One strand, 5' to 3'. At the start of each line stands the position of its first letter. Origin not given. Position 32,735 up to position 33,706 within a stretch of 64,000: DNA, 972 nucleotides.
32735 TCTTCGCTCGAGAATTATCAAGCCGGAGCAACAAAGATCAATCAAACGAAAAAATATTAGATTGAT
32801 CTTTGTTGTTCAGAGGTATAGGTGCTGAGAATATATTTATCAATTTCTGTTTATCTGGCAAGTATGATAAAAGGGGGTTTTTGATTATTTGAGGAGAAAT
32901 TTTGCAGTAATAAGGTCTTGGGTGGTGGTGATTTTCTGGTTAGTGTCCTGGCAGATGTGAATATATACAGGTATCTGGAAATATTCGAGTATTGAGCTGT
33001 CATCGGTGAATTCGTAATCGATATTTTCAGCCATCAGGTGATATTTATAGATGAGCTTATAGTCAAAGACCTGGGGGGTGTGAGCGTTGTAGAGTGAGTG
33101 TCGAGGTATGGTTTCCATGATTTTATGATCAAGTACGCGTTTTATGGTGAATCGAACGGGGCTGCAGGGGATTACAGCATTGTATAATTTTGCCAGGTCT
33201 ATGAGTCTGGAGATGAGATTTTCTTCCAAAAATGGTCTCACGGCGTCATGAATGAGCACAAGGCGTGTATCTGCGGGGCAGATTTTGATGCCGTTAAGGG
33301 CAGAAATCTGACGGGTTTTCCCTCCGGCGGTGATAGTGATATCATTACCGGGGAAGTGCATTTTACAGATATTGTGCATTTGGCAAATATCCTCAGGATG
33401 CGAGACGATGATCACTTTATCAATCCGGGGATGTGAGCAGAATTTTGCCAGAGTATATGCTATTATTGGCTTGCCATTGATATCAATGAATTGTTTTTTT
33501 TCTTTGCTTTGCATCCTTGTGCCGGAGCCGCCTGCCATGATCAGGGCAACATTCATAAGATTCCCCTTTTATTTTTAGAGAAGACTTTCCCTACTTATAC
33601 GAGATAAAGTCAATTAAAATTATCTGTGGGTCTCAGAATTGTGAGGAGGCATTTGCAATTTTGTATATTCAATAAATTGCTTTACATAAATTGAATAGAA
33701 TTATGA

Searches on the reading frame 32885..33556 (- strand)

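Call 3: search_protein_families(library=pfam, proteins=[window:32885-33556:-], max_evalue=0.01)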
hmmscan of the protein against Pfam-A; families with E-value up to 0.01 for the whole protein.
window:32885-33556:- (223 aa): 4 families
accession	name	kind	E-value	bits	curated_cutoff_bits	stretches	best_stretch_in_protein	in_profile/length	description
PF01128.25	IspD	-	8.9e-55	186.3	27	1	3-223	2-220/221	2-C-methyl-D-erythritol 4-phosphate cytidylyltransferase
PF12804.13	NTP_transf_3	-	1.1e-11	45.6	27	1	4-135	1-126/160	MobA-like NTP transferase domain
PF00483.29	NTP_transferase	-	1.8e-05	24.9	21.2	1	4-57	2-58/245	Nucleotidyl transferase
PF02348.25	CTP_transf_3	-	0.00062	20.1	22.6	1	14-120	7-112/217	Cytidylyltransferase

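Call 4: search_protein_families(library=ncbifam, proteins=[window:32885-33556:-], max_evalue=0.01)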
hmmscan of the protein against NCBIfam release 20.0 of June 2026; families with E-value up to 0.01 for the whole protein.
window:32885-33556:- (223 aa): 30 families (the best 25 are shown)
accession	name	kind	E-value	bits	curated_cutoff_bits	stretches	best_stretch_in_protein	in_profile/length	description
TIGR00453.1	ispD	equivalog_domain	1.9e-61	207.3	181.3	1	4-222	2-219/219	2-C-methyl-D-erythritol 4-phosphate cytidylyltransferase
NF001186.0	PRK00155.2-3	equivalog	4.9e-53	179.9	253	1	2-223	5-223/224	2-C-methyl-D-erythritol 4-phosphate cytidylyltransferase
NF006899.0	PRK09382.1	equivalog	1.2e-44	153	417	1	4-220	9-218/387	bifunctional 2-C-methyl-D-erythritol 4-phosphate cytidylyltransferase/2-C-methyl-D-erythritol 2,4-cyclodiphosphate synthase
NF009924.0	PRK13385.1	subfamily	2.5e-44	151.6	342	1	1-222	1-223/230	2-C-methyl-D-erythritol 4-phosphate cytidylyltransferase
NF001183.0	PRK00155.1-3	subfamily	1.4e-37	129.3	166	1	1-222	1-231/237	D-ribitol-5-phosphate cytidylyltransferase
TIGR00454.1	TIGR00454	hypoth_equivalog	2.1e-08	34.3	174.7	1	3-56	2-53/183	TIGR00454 family protein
TIGR02665.1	molyb_mobA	equivalog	3.6e-08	33.7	151.85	1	4-124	3-115/186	molybdenum cofactor guanylyltransferase MobA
NF045495.1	AdoCbiPCobY_Meth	equivalog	5.3e-08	32.6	250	1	4-103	3-102/195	adenosylcobinamide-phosphate guanylyltransferase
NF011056.0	PRK14489.1-1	equivalog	9.7e-08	31.5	379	1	4-132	8-123/363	bifunctional molybdenum cofactor guanylyltransferase MobA/molybdopterin-guanine dinucleotide biosynthesis adaptor protein MobB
NF001457.0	PRK00317.1-3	equivalog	2.2e-07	30.6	164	1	3-92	3-81/200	molybdenum cofactor guanylyltransferase MobA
TIGR03310.1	matur_MocA_YgfJ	equivalog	5.1e-07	29.9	186.45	1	4-127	2-120/188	molybdenum cofactor cytidylyltransferase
NF010939.0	PRK14359.1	equivalog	1.1e-06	27.5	592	1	5-121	6-117/430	bifunctional UDP-N-acetylglucosamine diphosphorylase/glucosamine-1-phosphate N-acetyltransferase GlmU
TIGR01173.1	glmU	equivalog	1.4e-06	27.5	366.85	1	4-120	3-115/452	bifunctional UDP-N-acetylglucosamine diphosphorylase/glucosamine-1-phosphate N-acetyltransferase GlmU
NF010935.0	PRK14355.1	equivalog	2.8e-06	26.2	718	1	3-61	5-63/459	bifunctional UDP-N-acetylglucosamine diphosphorylase/glucosamine-1-phosphate N-acetyltransferase GlmU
NF010933.0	PRK14353.1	equivalog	4.4e-06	25.6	505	1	3-56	7-60/453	bifunctional UDP-N-acetylglucosamine diphosphorylase/glucosamine-1-phosphate N-acetyltransferase GlmU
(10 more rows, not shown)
